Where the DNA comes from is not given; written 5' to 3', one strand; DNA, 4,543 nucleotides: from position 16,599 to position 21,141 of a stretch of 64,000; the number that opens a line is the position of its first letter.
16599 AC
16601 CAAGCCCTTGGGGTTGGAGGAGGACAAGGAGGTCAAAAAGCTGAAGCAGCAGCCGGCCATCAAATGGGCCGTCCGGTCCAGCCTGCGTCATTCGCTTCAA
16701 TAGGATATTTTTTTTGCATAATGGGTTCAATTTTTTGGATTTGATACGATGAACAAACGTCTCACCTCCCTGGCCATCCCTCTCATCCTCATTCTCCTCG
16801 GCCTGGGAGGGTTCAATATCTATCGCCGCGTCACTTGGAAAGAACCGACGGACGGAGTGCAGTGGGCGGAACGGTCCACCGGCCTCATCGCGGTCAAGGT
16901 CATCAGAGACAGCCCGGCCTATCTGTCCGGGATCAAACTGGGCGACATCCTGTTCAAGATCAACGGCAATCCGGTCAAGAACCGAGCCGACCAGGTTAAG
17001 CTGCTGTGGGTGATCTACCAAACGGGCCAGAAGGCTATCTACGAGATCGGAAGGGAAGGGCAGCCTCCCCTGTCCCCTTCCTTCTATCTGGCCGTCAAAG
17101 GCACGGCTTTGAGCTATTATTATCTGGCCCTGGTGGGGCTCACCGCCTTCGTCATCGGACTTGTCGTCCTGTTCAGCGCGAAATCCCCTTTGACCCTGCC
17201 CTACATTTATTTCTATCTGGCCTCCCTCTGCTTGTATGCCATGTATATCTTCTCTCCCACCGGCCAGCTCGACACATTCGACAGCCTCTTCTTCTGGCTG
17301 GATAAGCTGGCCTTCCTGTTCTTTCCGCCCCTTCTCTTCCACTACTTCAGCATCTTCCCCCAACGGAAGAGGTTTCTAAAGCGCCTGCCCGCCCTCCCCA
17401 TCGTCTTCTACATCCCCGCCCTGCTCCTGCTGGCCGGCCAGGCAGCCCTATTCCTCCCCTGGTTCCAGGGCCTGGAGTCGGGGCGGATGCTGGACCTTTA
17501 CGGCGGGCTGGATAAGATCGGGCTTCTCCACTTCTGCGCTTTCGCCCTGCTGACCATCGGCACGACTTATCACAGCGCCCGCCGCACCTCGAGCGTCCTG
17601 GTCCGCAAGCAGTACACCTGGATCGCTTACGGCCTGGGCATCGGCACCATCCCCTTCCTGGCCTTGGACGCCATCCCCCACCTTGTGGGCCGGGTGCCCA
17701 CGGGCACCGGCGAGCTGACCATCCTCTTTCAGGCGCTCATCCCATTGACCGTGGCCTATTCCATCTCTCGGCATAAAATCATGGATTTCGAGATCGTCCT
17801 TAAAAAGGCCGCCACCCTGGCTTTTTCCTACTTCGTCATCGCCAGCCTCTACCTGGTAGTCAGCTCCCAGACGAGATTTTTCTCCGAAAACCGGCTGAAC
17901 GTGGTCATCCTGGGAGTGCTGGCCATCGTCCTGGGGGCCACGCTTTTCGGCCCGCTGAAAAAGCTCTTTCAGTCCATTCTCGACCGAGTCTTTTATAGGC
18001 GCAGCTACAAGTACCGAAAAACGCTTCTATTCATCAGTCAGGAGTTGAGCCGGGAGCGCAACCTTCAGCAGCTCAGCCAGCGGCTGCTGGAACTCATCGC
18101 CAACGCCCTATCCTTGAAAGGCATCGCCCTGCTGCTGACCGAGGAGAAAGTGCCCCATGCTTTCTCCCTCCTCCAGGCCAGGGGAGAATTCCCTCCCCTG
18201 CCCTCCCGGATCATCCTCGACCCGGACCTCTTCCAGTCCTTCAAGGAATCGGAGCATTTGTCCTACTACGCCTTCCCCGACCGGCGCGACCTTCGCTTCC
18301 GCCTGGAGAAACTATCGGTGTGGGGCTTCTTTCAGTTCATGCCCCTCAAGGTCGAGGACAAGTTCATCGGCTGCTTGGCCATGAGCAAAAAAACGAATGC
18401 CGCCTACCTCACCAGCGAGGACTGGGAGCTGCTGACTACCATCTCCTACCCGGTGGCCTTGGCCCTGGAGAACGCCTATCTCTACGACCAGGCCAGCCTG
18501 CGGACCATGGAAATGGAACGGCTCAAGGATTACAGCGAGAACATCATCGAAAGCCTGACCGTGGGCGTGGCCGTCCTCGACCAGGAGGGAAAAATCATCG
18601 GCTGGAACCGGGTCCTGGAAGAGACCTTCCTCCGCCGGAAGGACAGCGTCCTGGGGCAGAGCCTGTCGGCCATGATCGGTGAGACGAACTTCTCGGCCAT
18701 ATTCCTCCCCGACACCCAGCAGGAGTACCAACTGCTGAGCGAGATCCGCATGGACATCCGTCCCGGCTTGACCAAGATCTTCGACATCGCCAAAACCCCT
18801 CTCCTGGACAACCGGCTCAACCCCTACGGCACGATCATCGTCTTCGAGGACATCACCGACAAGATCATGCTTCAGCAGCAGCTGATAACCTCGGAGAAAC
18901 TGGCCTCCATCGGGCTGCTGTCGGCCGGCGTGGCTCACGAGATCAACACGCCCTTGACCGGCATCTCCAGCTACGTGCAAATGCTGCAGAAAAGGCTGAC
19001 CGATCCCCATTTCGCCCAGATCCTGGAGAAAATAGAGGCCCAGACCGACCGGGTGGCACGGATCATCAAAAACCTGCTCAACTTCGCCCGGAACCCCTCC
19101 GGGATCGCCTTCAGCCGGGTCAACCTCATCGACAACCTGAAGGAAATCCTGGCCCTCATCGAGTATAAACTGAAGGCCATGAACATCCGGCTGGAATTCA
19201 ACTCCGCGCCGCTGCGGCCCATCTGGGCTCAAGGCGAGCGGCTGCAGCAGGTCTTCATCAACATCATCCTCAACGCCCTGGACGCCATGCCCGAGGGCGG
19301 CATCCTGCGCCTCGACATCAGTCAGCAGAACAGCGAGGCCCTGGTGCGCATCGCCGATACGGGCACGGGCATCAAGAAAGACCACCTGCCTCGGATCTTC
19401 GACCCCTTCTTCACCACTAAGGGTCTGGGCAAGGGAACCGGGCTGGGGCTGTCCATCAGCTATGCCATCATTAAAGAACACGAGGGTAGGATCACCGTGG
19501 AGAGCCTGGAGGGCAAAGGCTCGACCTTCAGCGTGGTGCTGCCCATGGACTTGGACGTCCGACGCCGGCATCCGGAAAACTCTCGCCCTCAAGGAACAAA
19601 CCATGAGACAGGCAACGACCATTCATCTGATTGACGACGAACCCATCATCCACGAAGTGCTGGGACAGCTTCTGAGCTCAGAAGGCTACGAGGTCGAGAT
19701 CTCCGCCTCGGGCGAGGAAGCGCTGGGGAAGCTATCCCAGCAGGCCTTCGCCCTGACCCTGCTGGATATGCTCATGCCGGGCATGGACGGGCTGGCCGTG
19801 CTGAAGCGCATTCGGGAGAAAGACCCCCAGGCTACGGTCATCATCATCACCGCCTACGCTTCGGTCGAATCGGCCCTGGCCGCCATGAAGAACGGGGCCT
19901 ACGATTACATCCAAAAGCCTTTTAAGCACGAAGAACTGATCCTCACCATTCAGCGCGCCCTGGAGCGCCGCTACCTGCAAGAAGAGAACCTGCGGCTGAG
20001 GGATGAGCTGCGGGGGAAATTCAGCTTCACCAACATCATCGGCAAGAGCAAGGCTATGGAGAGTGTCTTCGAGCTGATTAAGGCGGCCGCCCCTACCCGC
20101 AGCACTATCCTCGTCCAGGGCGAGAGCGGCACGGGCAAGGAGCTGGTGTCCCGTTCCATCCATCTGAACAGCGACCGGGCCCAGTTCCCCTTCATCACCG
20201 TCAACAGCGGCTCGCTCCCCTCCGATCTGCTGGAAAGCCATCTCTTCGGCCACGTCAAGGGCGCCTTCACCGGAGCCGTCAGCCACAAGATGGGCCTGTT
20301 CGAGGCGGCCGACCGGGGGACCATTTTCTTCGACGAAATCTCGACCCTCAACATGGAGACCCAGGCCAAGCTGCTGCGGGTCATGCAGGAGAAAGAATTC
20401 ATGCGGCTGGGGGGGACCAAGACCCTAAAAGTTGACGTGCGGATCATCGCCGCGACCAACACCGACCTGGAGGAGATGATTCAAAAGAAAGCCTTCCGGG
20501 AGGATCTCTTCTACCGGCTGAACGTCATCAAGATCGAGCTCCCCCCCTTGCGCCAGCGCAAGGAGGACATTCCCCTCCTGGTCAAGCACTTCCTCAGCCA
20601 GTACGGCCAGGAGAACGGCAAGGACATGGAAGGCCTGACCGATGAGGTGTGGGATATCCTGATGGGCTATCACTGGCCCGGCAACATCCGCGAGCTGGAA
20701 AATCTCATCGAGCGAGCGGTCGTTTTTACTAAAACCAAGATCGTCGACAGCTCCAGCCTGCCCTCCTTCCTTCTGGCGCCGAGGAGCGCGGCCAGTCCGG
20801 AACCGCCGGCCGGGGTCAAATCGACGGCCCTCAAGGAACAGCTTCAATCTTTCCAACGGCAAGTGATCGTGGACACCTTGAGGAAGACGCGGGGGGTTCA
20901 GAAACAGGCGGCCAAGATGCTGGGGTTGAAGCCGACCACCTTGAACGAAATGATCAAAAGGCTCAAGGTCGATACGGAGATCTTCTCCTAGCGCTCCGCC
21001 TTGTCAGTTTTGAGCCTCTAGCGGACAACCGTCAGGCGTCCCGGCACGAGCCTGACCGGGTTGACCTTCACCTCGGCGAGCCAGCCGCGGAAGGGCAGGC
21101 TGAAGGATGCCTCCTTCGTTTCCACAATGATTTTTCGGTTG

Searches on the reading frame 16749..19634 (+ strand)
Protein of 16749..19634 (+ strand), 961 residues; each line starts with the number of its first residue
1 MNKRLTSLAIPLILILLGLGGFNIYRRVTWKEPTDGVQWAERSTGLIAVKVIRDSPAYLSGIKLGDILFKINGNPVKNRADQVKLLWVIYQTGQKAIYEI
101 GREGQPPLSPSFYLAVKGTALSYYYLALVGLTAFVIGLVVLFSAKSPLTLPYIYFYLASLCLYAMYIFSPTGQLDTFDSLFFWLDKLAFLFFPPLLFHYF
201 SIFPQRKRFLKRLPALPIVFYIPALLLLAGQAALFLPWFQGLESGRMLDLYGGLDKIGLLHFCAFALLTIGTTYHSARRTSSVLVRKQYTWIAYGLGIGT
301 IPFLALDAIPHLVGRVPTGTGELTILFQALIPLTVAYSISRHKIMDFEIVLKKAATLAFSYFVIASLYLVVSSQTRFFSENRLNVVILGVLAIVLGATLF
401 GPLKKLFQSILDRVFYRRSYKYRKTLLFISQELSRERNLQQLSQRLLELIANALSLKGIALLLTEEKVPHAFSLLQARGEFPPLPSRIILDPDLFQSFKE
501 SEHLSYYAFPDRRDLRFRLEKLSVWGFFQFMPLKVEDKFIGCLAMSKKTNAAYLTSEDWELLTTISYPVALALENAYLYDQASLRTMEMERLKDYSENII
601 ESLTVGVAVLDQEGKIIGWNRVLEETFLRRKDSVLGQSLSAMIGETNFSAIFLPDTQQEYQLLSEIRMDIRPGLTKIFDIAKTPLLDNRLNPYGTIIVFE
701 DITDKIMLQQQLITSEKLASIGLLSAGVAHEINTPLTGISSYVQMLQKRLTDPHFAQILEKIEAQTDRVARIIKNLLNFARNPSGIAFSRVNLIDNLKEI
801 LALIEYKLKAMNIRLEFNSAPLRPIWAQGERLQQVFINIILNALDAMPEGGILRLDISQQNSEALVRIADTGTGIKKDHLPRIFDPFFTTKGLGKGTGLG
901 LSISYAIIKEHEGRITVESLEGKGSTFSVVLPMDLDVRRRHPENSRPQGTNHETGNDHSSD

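Call 76: search_protein_families(library=pfam, proteins=[window:16749-19634:+], max_evalue=0.00001)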
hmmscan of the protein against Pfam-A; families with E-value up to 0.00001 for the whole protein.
window:16749-19634:+ (961 aa): 4 families
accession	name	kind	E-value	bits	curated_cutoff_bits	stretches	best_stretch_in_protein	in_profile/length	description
PF02518.31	HATPase_c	-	1.1e-25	90.6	26.4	1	830-934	4-110/111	Histidine kinase-, DNA gyrase B-, and HSP90-like ATPase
PF00512.31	HisKA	-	1.5e-16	60.6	26.9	1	723-784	4-65/66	His Kinase A (phospho-acceptor) domain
PF13180.12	PDZ_2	-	1.1e-06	29.3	27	1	36-102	4-69/80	PDZ domain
PF00989.32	PAS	-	7.6e-06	26.4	22.6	0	597-647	4-54/113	PAS fold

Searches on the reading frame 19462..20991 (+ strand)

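Call 76: search_protein_families(library=pfam, proteins=[window:19462-20991:+], max_evalue=0.00001)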
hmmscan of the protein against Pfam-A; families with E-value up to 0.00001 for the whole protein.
window:19462-20991:+ (509 aa): 7 families
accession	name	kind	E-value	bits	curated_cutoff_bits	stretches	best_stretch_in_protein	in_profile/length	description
PF00158.32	Sigma54_activat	-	2.7e-69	232.6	20.2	1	192-359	1-168/168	Sigma-54 interaction domain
PF00072.30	Response_reg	-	8.9e-31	106.8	30.2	1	54-163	1-110/111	Response regulator receiver domain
PF25601.1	AAA_lid_14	-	4.5e-28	97.4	27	1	364-445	1-82/87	AAA+ ATPase lid domain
PF14532.12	Sigma54_activ_2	-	1.7e-19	70.9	25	1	193-363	1-138/138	Sigma-54 interaction domain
PF02954.25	HTH_8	-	2.6e-09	37.1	22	1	462-499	3-40/42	Bacterial regulatory protein, Fis family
PF07728.20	AAA_5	-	1.7e-08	35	22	1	216-338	2-128/139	AAA domain (dynein-related subfamily)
PF00004.35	AAA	-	5e-06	27.4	21.2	0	216-350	1-123/131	ATPase family associated with various cellular activities (AAA)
